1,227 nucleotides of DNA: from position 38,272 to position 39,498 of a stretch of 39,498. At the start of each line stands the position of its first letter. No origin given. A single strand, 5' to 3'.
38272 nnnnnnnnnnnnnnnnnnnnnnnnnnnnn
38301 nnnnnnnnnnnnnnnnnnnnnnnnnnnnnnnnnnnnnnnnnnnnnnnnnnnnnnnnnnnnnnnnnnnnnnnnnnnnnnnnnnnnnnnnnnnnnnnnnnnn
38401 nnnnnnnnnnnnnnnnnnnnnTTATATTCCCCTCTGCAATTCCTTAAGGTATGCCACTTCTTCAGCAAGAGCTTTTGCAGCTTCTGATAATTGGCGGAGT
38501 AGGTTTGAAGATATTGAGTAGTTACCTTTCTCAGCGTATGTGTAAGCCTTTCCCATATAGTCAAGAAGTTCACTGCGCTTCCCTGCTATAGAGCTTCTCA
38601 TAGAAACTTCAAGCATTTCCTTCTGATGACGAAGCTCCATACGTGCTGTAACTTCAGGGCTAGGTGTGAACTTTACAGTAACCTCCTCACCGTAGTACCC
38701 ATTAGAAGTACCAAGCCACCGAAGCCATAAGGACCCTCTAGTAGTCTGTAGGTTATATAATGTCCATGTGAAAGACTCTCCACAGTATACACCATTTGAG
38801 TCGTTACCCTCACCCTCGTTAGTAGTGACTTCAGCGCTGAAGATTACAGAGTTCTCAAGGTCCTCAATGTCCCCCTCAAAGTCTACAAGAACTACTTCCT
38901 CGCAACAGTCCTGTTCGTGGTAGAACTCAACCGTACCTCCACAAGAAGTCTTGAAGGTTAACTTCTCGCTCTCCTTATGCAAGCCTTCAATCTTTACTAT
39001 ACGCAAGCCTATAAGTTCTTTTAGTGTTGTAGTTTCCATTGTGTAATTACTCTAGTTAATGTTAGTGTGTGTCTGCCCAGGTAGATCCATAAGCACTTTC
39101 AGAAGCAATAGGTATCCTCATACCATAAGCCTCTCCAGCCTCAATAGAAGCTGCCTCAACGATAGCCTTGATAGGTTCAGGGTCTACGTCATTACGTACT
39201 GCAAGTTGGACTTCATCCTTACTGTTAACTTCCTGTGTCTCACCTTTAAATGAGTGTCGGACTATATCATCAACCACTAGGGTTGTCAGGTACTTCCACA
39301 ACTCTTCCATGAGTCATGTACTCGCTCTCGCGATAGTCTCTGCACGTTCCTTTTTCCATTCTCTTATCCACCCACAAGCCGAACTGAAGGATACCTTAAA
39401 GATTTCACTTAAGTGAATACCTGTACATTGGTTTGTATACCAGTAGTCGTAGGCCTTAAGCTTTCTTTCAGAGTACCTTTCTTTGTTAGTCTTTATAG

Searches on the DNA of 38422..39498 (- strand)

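Call 8: search_rna_families(source=window, start=39000, end=39498, threshold=evalue, max_evalue=10, show_alignments=3)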
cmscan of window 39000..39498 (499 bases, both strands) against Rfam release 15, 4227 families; matches with E-value up to 10: 2.
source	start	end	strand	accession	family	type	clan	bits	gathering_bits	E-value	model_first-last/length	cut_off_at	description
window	39238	39498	-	RF00028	Intron_gpI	Intron;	-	22.6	50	0.0013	39-253/253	5'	Group I catalytic intron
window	39052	39131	-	RF00046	snoR30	Gene; snRNA; snoRNA; CD-box;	CL00073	14.4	60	3.8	1-96/96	no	Small nucleolar RNA R30/Z108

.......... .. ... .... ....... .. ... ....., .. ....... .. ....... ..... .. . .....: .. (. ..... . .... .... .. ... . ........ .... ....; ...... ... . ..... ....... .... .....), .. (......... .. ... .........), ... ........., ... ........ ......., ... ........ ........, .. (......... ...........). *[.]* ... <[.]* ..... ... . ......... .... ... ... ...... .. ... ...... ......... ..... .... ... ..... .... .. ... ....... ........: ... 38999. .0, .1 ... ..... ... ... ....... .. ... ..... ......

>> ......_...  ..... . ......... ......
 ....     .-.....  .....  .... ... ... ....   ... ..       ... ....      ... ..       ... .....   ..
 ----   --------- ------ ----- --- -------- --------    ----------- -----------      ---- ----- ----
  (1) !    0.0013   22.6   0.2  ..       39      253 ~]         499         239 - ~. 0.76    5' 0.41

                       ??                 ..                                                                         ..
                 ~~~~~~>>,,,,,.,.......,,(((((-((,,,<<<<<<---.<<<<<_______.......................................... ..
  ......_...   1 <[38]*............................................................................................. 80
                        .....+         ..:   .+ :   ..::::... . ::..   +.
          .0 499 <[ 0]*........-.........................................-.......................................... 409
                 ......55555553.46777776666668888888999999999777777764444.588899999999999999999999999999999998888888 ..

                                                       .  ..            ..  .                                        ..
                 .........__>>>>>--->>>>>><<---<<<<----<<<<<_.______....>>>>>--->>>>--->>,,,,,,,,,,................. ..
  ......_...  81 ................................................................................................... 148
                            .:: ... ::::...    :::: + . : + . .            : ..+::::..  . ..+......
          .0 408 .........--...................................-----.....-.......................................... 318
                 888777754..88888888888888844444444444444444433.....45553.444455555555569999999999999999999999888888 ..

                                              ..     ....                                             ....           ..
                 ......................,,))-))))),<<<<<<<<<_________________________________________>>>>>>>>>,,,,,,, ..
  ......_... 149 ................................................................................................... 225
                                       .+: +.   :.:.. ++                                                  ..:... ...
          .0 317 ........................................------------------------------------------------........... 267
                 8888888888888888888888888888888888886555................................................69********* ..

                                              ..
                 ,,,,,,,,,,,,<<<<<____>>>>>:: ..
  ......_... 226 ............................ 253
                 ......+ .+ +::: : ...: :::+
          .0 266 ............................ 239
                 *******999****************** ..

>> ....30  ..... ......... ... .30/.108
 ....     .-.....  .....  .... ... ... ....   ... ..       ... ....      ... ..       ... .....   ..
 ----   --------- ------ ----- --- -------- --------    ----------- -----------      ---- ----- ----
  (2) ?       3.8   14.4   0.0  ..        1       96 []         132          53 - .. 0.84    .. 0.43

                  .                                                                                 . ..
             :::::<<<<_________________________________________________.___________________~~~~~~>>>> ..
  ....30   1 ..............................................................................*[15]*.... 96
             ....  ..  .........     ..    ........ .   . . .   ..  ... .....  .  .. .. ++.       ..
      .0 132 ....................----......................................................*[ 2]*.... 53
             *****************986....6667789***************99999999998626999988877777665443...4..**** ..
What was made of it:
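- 39218..39371 (-): Intron nt 239-392: rest of the P6a loop, P6a/P6 3' strands, P7, P7.1, GUA, P7.2, P3 3', P8, J8/7, P7 3', P9, 21-nt tail, terminal G at 39218. Rfam truncated hit 39498..39238, 22.6 bits, E=1.3e-3 (call 8).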

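Call 38: search_rna_families(source=L153, start=1, end=2400, threshold=evalue, max_evalue=0.01, show_alignments=2)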
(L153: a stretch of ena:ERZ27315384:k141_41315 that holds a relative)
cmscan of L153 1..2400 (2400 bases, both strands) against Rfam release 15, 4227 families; matches with E-value up to 0.01: 1.
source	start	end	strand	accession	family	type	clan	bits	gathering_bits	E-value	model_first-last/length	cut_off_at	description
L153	884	1496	+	RF00028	Intron_gpI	Intron;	-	34.4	50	1.8e-06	1-253/253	no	Group I catalytic intron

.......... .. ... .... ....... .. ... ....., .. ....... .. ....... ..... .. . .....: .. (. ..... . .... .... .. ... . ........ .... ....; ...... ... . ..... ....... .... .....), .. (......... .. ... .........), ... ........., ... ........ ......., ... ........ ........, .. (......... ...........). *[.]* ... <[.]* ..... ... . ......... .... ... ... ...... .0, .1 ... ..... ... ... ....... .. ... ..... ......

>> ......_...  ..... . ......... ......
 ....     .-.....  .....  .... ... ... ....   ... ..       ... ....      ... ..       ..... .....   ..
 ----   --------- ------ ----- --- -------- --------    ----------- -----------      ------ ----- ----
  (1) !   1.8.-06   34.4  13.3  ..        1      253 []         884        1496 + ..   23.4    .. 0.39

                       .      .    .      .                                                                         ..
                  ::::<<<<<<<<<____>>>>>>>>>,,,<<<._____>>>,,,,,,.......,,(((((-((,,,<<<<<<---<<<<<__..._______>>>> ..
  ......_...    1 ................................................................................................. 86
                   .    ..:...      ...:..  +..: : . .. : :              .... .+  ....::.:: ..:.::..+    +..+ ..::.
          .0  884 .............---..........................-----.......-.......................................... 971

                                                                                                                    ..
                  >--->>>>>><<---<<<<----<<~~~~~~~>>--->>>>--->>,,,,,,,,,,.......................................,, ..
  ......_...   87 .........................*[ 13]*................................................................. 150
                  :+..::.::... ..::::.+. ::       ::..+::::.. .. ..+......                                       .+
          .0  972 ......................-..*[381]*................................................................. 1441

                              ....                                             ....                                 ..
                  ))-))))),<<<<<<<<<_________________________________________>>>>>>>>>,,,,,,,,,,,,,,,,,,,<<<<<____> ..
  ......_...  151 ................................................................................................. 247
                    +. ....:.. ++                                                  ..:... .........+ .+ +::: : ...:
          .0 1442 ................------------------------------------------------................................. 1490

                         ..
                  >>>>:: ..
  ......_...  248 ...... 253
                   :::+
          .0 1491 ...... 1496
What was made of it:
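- On Group I intron (Rfam RF00028 Intron_gpI): Full-length cmscan alignment of the identical L153 core (call 38). L153, with a ~381-nt loop, scores 34.4 bits (call 38).
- The Rfam score is below the gathering cutoff (call 38).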

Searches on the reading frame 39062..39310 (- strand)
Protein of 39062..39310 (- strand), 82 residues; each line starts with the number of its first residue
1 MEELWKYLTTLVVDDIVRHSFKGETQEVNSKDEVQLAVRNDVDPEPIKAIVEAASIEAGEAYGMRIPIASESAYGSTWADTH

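Call 12: search_protein_families(library=pfam, max_evalue=1, proteins=[window:39065-39310:-])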
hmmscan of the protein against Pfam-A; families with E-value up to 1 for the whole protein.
seq(82 aa): 1 family
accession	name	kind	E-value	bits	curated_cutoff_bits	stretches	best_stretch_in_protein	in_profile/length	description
PF20011.4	fvmJAB_N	-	0.09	13.1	27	1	5-45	9-49/158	JAB N-terminal domain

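Call 13: search_protein_families(library=phrogs, max_evalue=1, proteins=[window:39065-39310:-])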
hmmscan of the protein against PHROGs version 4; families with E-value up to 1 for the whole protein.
seq(82 aa): 5 families
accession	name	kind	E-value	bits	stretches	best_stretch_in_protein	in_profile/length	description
phrog_15971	-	DNA, RNA and nucleotide metabolism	1.4e-05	25.4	1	31-82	326-376/376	DNA polymerase I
phrog_24147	-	DNA, RNA and nucleotide metabolism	0.0008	20.6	1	28-82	40-93/93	DNA polymerase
phrog_6375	-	DNA, RNA and nucleotide metabolism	0.015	16.2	1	31-82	153-204/204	DNA polymerase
phrog_17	-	DNA, RNA and nucleotide metabolism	0.15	10.9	1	32-81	1186-1233/1445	DNA polymerase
phrog_21308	-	other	0.36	9.8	1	5-33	508-537/735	radical SAM domain-containing protein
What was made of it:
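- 39062..39217 (-): DNA polymerase exon 2 (DEVQLAV........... plus stop). PHROG DNA polymerase C-terminal families (call 13).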

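Call 42: find_encoding_contigs(protein=window:39062-39310:-, flank=2500, max_places=10)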
Protein window:39062-39310:- (82 aa): 1 contig read that carries it; 1 place shown.
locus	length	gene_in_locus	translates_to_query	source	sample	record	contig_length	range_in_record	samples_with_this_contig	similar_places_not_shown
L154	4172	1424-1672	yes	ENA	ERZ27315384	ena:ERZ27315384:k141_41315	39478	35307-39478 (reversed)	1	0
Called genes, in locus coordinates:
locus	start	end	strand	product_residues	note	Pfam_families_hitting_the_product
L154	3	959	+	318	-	?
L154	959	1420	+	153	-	PF13392:HNH_3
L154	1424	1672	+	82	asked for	-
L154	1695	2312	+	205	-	PF24240:DUF7448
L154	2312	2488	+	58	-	-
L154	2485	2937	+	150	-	-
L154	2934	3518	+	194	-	-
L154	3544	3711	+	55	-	-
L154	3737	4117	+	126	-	-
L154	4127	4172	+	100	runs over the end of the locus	-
